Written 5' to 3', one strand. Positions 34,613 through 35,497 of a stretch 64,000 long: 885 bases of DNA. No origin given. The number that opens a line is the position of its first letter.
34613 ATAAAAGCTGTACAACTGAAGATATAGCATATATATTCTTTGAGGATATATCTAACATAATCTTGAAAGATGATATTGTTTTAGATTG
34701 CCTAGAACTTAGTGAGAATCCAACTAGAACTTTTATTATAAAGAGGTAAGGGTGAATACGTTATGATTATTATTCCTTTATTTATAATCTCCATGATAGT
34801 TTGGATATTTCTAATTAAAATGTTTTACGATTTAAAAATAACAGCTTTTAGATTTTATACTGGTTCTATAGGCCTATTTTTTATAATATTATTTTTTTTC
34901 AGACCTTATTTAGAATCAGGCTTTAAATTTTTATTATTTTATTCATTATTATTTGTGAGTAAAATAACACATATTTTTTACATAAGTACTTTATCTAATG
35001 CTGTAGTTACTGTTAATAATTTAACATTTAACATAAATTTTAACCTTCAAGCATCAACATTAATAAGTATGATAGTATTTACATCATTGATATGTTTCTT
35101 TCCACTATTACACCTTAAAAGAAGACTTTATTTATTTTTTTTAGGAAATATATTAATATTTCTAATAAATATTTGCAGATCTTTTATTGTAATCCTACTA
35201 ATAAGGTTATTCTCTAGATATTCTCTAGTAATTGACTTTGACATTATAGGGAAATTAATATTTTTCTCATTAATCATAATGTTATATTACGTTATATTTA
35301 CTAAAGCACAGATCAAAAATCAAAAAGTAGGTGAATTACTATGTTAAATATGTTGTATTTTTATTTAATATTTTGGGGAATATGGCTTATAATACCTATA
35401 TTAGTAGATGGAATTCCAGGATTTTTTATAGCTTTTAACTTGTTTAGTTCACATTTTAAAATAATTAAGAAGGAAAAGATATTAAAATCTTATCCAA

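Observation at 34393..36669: Exosortase-G-type cassette: PTPS-fold protein, XrtG-like membrane protein and processive GT2 synthase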

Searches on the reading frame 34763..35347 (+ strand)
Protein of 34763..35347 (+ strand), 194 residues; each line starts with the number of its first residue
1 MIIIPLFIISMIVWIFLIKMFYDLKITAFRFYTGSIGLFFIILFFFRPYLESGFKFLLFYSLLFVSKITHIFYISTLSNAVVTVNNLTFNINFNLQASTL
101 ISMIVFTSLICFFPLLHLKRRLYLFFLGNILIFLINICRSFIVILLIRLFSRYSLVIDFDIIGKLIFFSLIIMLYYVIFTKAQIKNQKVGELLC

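Call 3: search_protein_families(library=ncbifam, proteins=[window:34763-35347:+], max_evalue=0.01)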
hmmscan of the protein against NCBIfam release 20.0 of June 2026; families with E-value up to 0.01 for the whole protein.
window:34763-35347:+ (194 aa): 2 families
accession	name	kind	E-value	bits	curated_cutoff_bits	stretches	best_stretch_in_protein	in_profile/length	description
TIGR03110.1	exosort_Gpos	exception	2e-31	109.4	102.75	1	7-189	3-186/187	exosortase family protein XrtG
TIGR04178.1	exo_archaeo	signature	5.6e-07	29.8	23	1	97-179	7-92/97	exosortase/archaeosortase family protein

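Call 4: search_protein_families(library=pfam, proteins=[window:34763-35347:+], max_evalue=0.01)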
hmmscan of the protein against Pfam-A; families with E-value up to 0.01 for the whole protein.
window:34763-35347:+ (194 aa): 0 families

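Call 46: search_protein_representatives(protein=window:34763-35344:+)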
Query: 194 residues. Proteins with E-value up to 0.001 (for the whole library): 120; up to 1e-10: 38; up to 1e-30: 1. The best 120 are listed.
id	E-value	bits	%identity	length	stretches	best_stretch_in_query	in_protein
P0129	1.2e-88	312.4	85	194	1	1-194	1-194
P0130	4.0e-24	102.1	40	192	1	6-193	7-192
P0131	3.2e-21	92.6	38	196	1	6-189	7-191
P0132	9.0e-21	91.2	33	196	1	6-192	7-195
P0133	3.0e-18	83.0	34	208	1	6-191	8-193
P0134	6.4e-18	81.9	30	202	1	6-190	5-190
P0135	4.8e-16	75.8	30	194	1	10-192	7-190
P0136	6.6e-16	75.3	31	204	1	6-190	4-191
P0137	9.2e-16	74.8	30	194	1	5-191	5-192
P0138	3.0e-15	73.1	33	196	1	9-192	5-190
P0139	4.7e-15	72.5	31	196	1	6-192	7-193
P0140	1.5e-14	70.8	30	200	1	7-186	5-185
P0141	3.5e-14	69.7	27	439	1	8-191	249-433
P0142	3.9e-14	69.5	38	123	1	83-192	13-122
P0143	4.2e-14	69.4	28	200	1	6-191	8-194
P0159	1.1e-11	61.5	30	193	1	6-191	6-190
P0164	5.3e-11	59.3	26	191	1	5-189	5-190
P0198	1.8e-06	44.6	27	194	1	9-191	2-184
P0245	7.0e-04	36.1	31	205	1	6-190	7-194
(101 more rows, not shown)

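Call 51: search_solved_structures(query=window:34763-35344:+, max_evalue=10, show_alignments=2)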
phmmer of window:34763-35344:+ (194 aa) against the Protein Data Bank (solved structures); distinct sequences matched with E-value up to 10: 0.

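Call 66: find_homologous_proteins(query=A3, max_evalue=0.00001)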
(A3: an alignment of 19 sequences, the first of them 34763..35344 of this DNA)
Query A3 (19 sequences) (194 aa, profile of the alignment): 941 proteins with E <= 0.00001 among 6681 candidates; the best 120 are listed.
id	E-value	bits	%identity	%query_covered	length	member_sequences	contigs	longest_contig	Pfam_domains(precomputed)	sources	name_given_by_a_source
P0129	2.8e-59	218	85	100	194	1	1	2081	-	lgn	-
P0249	3.0e-59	218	87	100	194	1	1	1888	-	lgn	-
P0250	8.6e-59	217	26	97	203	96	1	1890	PF09721.16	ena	-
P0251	9.2e-59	216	82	100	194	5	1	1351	-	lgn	-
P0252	1.2e-58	216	81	100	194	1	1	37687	-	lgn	-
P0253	1.5e-58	216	40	96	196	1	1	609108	PF09721.16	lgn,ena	-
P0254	1.7e-58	216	100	100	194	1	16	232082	-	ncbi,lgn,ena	-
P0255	2.3e-58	215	25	96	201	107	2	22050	PF09721.16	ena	-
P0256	4.3e-58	214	25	92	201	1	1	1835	PF09721.16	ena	-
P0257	5.0e-58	214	27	93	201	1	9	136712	PF09721.16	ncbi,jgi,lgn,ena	-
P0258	5.5e-58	214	80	100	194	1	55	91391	-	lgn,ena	-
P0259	8.2e-58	213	26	97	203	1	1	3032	PF09721.16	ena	-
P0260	9.1e-58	213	24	92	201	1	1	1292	PF09721.16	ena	-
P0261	1.0e-57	213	79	100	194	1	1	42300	-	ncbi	-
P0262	1.2e-57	213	79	100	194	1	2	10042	-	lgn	-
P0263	1.3e-57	213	26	98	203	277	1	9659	PF09721.16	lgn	-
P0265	2.5e-57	212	27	96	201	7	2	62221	PF09721.16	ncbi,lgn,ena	-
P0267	3.2e-57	211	26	90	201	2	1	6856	PF09721.16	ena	-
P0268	3.6e-57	211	37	96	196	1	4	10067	PF09721.16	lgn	-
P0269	4.6e-57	211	26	96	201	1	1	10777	PF09721.16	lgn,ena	-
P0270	6.0e-57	211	29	91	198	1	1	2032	PF09721.16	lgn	-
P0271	6.9e-57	210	26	93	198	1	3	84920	PF09721.16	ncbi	-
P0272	7.0e-57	210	24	96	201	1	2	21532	PF09721.16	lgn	-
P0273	7.4e-57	210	27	96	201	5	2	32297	PF09721.16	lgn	-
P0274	8.4e-57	210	27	93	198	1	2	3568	PF09721.16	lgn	-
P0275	9.2e-57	210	29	94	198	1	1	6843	PF09721.16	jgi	-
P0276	1.0e-56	210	30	95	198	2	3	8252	PF09721.16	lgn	-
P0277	1.2e-56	210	27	94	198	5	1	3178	PF09721.16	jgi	-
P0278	1.2e-56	210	26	90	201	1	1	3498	PF09721.16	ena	-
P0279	1.2e-56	210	27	93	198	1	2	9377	PF09721.16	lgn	-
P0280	1.5e-56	209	27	94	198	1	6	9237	PF09721.16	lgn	-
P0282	1.7e-56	209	24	93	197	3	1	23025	PF09721.16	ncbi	-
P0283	2.2e-56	209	30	93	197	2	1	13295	PF09721.16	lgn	-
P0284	2.7e-56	208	27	96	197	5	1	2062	PF09721.16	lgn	-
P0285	3.4e-56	208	26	96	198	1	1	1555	PF09721.16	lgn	-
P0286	3.7e-56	208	25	93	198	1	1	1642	PF09721.16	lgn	-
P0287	4.2e-56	208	27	92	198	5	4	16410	PF09721.16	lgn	-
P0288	4.3e-56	208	28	92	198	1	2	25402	PF09721.16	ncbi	-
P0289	4.6e-56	208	29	98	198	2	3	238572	PF09721.16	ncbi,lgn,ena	-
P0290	4.6e-56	208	31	93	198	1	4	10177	PF09721.16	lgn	-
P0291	4.8e-56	208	25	93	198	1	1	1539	PF09721.16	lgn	-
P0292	5.2e-56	208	24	96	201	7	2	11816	PF09721.16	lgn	-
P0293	5.4e-56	207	27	92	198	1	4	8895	PF09721.16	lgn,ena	-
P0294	5.6e-56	207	27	94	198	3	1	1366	PF09721.16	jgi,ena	-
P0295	6.6e-56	207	28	93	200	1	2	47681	PF09721.16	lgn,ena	-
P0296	6.6e-56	207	28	86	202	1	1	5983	PF09721.16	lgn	-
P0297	7.2e-56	207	29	85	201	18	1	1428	PF09721.16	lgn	-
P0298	7.3e-56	207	23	93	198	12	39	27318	PF09721.16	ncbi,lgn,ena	-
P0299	7.5e-56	207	26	92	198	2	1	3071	PF09721.16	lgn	-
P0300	7.5e-56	207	24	93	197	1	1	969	PF09721.16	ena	-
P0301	8.0e-56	207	27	92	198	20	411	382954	PF09721.16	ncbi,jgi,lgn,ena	-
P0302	9.2e-56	207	29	96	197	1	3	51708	PF09721.16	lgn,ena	-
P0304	1.0e-55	207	28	96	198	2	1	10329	PF09721.16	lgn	-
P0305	1.1e-55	207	28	93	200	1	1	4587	PF09721.16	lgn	-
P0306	1.2e-55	206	27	94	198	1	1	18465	PF09721.16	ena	-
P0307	1.4e-55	206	28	96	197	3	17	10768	PF09721.16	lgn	-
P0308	1.4e-55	206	27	96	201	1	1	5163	PF09721.16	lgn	-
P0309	1.5e-55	206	28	93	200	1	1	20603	PF09721.16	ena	-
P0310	1.5e-55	206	23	93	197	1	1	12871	PF09721.16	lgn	-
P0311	1.7e-55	206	22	93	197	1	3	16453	PF09721.16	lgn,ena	-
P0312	1.7e-55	206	24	93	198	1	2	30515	PF09721.16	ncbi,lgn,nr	ncbi:MAG: exosortase family protein XrtG [Lachnospiraceae bacterium]|nr:exosortase family protein Xr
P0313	1.7e-55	206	24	92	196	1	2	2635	PF09721.16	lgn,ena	-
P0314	1.7e-55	206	24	96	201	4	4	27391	PF09721.16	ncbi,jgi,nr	ncbi:MAG: exosortase family protein XrtG [Lachnospira sp.]|nr:exosortase family protein XrtG [Lachno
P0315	1.8e-55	206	28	81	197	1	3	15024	PF09721.16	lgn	-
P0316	1.8e-55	206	28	98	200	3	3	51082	PF09721.16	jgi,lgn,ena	jgi:exosortase family protein XrtG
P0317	1.9e-55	206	26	96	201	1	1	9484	PF09721.16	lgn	-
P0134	2.2e-55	205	30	95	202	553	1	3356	PF09721.16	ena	-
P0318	2.2e-55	205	27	95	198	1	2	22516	PF09721.16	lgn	-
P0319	2.3e-55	205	29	95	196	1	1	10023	PF09721.16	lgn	-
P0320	2.3e-55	205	26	94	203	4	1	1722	PF09721.16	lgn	-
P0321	2.5e-55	205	26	96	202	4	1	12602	PF09721.16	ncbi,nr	ncbi:MAG: exosortase family protein XrtG [Lachnospiraceae bacterium]|nr:exosortase family protein Xr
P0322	2.6e-55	205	21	93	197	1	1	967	PF09721.16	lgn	-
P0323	2.9e-55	205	25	93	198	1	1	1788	PF09721.16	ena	-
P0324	2.9e-55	205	26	93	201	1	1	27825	PF09721.16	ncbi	ncbi:MAG: exosortase family protein XrtG [Lachnospiraceae bacterium]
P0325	3.0e-55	205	26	96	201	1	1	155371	PF09721.16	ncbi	-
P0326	3.5e-55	205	25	96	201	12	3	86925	PF09721.16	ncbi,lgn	-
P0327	3.6e-55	205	28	93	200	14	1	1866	PF09721.16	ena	-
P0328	3.6e-55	205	25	96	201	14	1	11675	PF09721.16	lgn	-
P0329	3.7e-55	205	22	93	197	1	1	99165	PF09721.16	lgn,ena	-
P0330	4.0e-55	205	23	93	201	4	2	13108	PF09721.16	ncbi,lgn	-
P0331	4.2e-55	205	28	96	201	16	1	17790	PF09721.16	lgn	-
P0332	4.3e-55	205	27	98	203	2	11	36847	PF09721.16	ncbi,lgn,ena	-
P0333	4.5e-55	204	23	93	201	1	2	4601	PF09721.16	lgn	-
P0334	4.6e-55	204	24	93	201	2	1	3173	PF09721.16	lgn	-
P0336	5.2e-55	204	28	95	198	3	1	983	PF09721.16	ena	-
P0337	5.4e-55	204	27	96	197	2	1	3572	PF09721.16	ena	-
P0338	5.8e-55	204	25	92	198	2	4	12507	PF09721.16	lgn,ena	-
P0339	6.1e-55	204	25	95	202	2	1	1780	PF09721.16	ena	-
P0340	6.5e-55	204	21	93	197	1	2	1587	PF09721.16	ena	-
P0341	6.6e-55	204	32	95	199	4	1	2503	PF09721.16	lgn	-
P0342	6.7e-55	204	23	97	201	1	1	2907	PF09721.16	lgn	-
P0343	6.9e-55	204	20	93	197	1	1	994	PF09721.16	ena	-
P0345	8.5e-55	204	23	96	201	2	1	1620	PF09721.16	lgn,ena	-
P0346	9.8e-55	203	30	95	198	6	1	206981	PF09721.16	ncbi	-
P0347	1.2e-54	203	29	93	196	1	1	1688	PF09721.16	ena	-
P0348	1.2e-54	203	27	93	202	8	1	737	PF09721.16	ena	-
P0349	1.2e-54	203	24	96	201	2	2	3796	PF09721.16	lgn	-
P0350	1.3e-54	203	26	86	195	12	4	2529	PF09721.16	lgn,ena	-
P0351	1.3e-54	203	26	95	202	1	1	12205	PF09721.16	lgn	-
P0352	1.3e-54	203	25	96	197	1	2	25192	PF09721.16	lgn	-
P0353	1.3e-54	203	28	95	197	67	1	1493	PF09721.16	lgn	-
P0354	1.4e-54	203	25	95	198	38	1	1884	PF09721.16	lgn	-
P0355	1.4e-54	203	26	96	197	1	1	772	PF09721.16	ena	-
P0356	1.5e-54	203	23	99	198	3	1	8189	PF09721.16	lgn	-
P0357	1.6e-54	203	25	96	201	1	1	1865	PF09721.16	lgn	-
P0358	1.6e-54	203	26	96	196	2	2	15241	PF09721.16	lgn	-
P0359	1.7e-54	203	28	92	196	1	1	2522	PF09721.16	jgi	-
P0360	1.8e-54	202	25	96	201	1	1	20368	PF09721.16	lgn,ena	-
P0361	1.8e-54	202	22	95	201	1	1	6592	PF09721.16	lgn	-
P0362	1.9e-54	202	26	95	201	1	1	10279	PF09721.16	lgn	-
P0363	1.9e-54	202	30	95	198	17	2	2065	PF09721.16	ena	-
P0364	2.0e-54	202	26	84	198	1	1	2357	PF09721.16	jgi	-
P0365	2.0e-54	202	28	92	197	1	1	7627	PF09721.16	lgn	-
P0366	2.1e-54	202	25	96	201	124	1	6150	PF09721.16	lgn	-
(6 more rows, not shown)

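Call 72: find_encoding_contigs(protein=P0253, flank=8000, max_places=1)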
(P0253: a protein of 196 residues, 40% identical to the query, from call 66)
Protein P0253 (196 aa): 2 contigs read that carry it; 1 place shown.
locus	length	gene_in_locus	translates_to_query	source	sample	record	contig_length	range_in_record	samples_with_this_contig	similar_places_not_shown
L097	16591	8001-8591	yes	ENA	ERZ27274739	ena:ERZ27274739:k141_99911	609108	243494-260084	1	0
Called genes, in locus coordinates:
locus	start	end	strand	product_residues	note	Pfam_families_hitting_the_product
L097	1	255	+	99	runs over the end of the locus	PF02617:ClpS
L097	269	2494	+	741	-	PF02861:Clp_N, PF00004:AAA, PF17871:AAA_lid_9, PF00158:Sigma54_activat (weak), PF00004:AAA, PF07724:AAA_2, PF07728:AAA_5, PF10431:ClpB_D2-small, +3 more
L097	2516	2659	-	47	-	-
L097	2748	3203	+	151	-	PF08922:DUF1905, PF13376:OmdA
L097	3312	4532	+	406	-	PF00291:PALP, PF01842:ACT (faint)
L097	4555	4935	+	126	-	PF01042:Ribonuc_L-PSP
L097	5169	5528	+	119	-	PF01242:PTPS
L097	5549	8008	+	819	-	PF10131:PTPS_related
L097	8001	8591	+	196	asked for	PF09721:Exosortase_EpsH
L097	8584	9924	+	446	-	PF13506:Glyco_transf_21, PF00535:Glycos_transf_2, PF13641:Glyco_tranf_2_3, PF13632:Glyco_trans_2_3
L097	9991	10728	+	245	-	-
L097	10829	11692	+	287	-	PF01171:ATP_bind_3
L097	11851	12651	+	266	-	PF04794:YdjC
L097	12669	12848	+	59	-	PF14056:DUF4250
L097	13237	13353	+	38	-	-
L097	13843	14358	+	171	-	PF17099:TrpP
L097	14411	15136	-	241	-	PF01522:Polysacc_deac_1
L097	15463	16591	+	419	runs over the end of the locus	PF00860:Xan_ur_permease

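Call 73: list_cluster_members(proteins=[window:34763-35344:+, window:35341-36666:+, window:36728-37174:-])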
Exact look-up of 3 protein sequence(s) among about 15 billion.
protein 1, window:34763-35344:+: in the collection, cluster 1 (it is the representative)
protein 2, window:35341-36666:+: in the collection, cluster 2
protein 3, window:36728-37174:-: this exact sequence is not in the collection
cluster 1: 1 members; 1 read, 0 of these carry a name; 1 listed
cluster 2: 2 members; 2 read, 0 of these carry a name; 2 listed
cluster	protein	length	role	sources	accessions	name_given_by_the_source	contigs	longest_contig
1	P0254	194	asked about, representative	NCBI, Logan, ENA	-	-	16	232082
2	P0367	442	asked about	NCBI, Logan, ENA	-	-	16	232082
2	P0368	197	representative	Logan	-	-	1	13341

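Call 75: predict_structure(alignment_id=A4)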
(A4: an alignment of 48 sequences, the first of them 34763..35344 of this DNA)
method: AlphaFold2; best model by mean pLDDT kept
length: 194 residues; sequences in the alignment: 48
mean_pLDDT: 84.3   pTM: 0.79
mean pLDDT of the five models: 84.3, 83.5, 81.5, 79.9, 77.4
residues with pLDDT >= 90: 77; 70-90: 92; 50-70: 21; < 50: 4
segments of 3 or more residues with pLDDT < 50: 191-194
pLDDT, mean of each block of 10 residues (from residue 1): 91 95 89 94 91 86 85 74 71 70 94 88 93 91 84 69 89 91 70 45
secondary structure, 60 per line:
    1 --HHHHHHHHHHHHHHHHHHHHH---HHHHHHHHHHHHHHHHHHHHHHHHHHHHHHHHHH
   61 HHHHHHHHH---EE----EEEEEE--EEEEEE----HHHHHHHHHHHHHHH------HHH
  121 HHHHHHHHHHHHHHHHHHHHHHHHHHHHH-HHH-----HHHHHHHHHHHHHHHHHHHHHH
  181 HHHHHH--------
elements in order: H3-23 H27-69 E79-84 E87-92 H97-111 H118-149 H159-186

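Call 78: fold_search(model_id=the predicted structure, library=pdb)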
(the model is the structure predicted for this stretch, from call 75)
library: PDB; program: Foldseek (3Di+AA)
matches with E <= 10: 124; with E <= 0.001: 0
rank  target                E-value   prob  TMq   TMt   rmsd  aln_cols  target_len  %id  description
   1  4qid_A                9.6e-01  0.13  0.27  0.24  15.0       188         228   12  Crystal structure of Haloquadratum walsbyi bacteriorhodopsin (released 2015-07-29)
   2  4wav_A                1.7e+00  0.12  0.27  0.25  12.2       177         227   13  Crystal Structure of Haloquadratum walsbyi bacteriorhodopsin mutant D93N (released 2015-09-23)
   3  4wav_B                2.0e+00  0.10  0.27  0.24  14.9       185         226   13  Crystal Structure of Haloquadratum walsbyi bacteriorhodopsin mutant D93N (released 2015-09-23)
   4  3has                  2.2e+00  0.13  0.30  0.26  12.9       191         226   13  Crystal structure of bacteriorhodopsin mutant L152A crystallized from bicelles (released 2009-09-22)
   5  7zy3                  2.2e+00  0.09  0.27  0.23  11.5       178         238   15  Room temperature structure of Archaerhodopsin-3 obtained 110 ns after photoexcitation (released 2023-06-14)
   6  1fbk                  2.2e+00  0.06  0.21  0.19  21.7       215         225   13  CRYSTAL STRUCTURE OF CYTOPLASMICALLY OPEN CONFORMATION OF BACTERIORHODOPSIN (released 2000-08-09)
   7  1dze_A                2.3e+00  0.12  0.28  0.25  13.1       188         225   14  Structure of the M Intermediate of Bacteriorhodopsin trapped at 100K (released 2000-08-16)
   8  5vn7_A                2.3e+00  0.11  0.28  0.25  13.1       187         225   12  Structure of bacteriorhodopsin from crystals grown at 20 deg Celcius using GlyNCOC15+4 as an LCP host lipid (released 2017-07-12)
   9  9c7u_C                2.3e+00  0.06  0.21  0.20  16.9       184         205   10  Structure of the human truncated BOS complex in GDN (released 2024-08-21)
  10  4xxj_B                2.5e+00  0.06  0.23  0.21  21.4       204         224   14  Crystal Structure of Escherichia coli-Expressed Halobacterium salinarum Bacteriorhodopsin in the Trimeric Form (released 2015-07-01)
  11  3t45_A                2.5e+00  0.06  0.23  0.20  21.9       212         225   13  Crystal structure of bacteriorhodopsin mutant A215T, a phototaxis signaling mutant at 3.0 A resolution (released 2011-12-21)
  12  3vhz_A                2.5e+00  0.06  0.23  0.20  21.6       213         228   12  Crystal structure of the trans isomer of the L93A mutant of bacteriorhodopsin (released 2012-06-13)
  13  2i1x                  2.6e+00  0.06  0.23  0.21  21.5       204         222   13  Bacteriorhodopsin/lipid complex, D96A mutant (released 2006-10-10)
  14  5b34                  2.6e+00  0.06  0.23  0.21  20.7       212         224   13  Serial Femtosecond Crystallography (SFX) of Ground State Bacteriorhodopsin Crystallized from Bicelles in Complex with Io (released 2016-11-09)
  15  5j7a                  2.6e+00  0.06  0.22  0.20  21.8       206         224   13  Bacteriorhodopsin ground state structure obtained with Serial Femtosecond Crystallography (released 2016-08-31)
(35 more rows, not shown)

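Call 90: find_encoding_contigs(protein=P0130, flank=7000, max_places=1)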
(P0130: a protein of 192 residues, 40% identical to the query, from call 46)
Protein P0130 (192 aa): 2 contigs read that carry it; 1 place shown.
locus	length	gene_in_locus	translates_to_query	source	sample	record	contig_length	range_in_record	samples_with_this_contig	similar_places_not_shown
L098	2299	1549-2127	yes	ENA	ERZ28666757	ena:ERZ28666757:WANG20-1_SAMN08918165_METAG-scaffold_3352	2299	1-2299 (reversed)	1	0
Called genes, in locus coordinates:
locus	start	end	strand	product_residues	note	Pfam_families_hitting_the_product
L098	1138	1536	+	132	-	PF01242:PTPS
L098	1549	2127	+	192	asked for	-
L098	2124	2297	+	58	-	?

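Call 91: find_encoding_contigs(protein=P0159, flank=7000, max_places=1)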
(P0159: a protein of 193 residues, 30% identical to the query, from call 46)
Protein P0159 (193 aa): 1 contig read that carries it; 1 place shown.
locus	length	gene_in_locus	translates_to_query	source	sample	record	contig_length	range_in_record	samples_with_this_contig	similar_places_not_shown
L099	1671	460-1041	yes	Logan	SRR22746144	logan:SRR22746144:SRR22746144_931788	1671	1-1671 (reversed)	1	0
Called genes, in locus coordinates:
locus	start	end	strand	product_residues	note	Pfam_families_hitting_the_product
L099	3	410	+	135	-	?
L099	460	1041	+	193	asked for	-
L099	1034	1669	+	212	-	?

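Call 94: search_protein_families(library=pfam, proteins=[L097:9991-10728:+], max_evalue=0.01)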
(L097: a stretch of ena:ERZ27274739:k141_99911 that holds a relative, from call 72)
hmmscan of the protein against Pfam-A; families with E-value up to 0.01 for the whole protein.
L097:9991-10728:+ (245 aa): 0 families

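Call 96: find_encoding_contigs(protein=P0164, flank=7000, max_places=1)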
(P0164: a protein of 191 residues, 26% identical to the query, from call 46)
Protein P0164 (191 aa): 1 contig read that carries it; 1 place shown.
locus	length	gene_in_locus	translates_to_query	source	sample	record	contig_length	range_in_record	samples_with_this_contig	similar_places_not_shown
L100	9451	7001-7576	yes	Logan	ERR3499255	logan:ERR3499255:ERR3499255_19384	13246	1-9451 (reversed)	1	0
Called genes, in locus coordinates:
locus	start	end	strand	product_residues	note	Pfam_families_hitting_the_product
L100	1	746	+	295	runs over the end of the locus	PF05704:Caps_synth, PF04488:Gly_transf_sug (weak)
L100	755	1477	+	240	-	PF02706:Wzz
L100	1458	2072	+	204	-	PF25199:nSTAND_NTPase5 (weak), PF01656:CbiA, PF06564:CBP_BcsQ (weak), PF10609:ParA (weak), PF13614:AAA_31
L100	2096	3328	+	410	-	-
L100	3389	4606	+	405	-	PF01943:Polysacc_synt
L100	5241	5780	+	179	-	PF02397:Bac_transf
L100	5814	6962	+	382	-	PF13477:Glyco_trans_4_2 (weak), PF13439:Glyco_transf_4, PF13579:Glyco_trans_4_4, PF00534:Glycos_transf_1, PF13692:Glyco_trans_1_4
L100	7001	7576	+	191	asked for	-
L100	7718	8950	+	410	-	PF13506:Glyco_transf_21 (weak), PF13641:Glyco_tranf_2_3, PF00535:Glycos_transf_2, PF13632:Glyco_trans_2_3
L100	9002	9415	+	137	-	-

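Call 97: find_encoding_contigs(protein=P0198, flank=7000, max_places=1)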
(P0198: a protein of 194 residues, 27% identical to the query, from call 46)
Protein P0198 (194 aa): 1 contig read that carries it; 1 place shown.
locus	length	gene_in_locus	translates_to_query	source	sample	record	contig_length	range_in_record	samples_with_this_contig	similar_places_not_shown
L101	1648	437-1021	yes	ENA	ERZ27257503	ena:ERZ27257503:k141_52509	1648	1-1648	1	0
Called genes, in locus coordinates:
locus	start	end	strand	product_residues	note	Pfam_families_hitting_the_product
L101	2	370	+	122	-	?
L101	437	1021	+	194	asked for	-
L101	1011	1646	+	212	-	?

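Call 98: find_encoding_contigs(protein=P0245, flank=7000, max_places=1)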
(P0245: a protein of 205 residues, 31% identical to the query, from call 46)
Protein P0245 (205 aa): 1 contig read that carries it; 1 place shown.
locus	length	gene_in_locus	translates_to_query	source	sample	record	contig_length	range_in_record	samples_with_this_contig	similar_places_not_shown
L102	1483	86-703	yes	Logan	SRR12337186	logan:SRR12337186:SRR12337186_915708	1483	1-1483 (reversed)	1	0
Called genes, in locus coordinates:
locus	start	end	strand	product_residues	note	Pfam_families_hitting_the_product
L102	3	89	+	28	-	?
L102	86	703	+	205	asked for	-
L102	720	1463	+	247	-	PF13506:Glyco_transf_21 (weak), PF00535:Glycos_transf_2, PF13641:Glyco_tranf_2_3, PF13632:Glyco_trans_2_3 (weak)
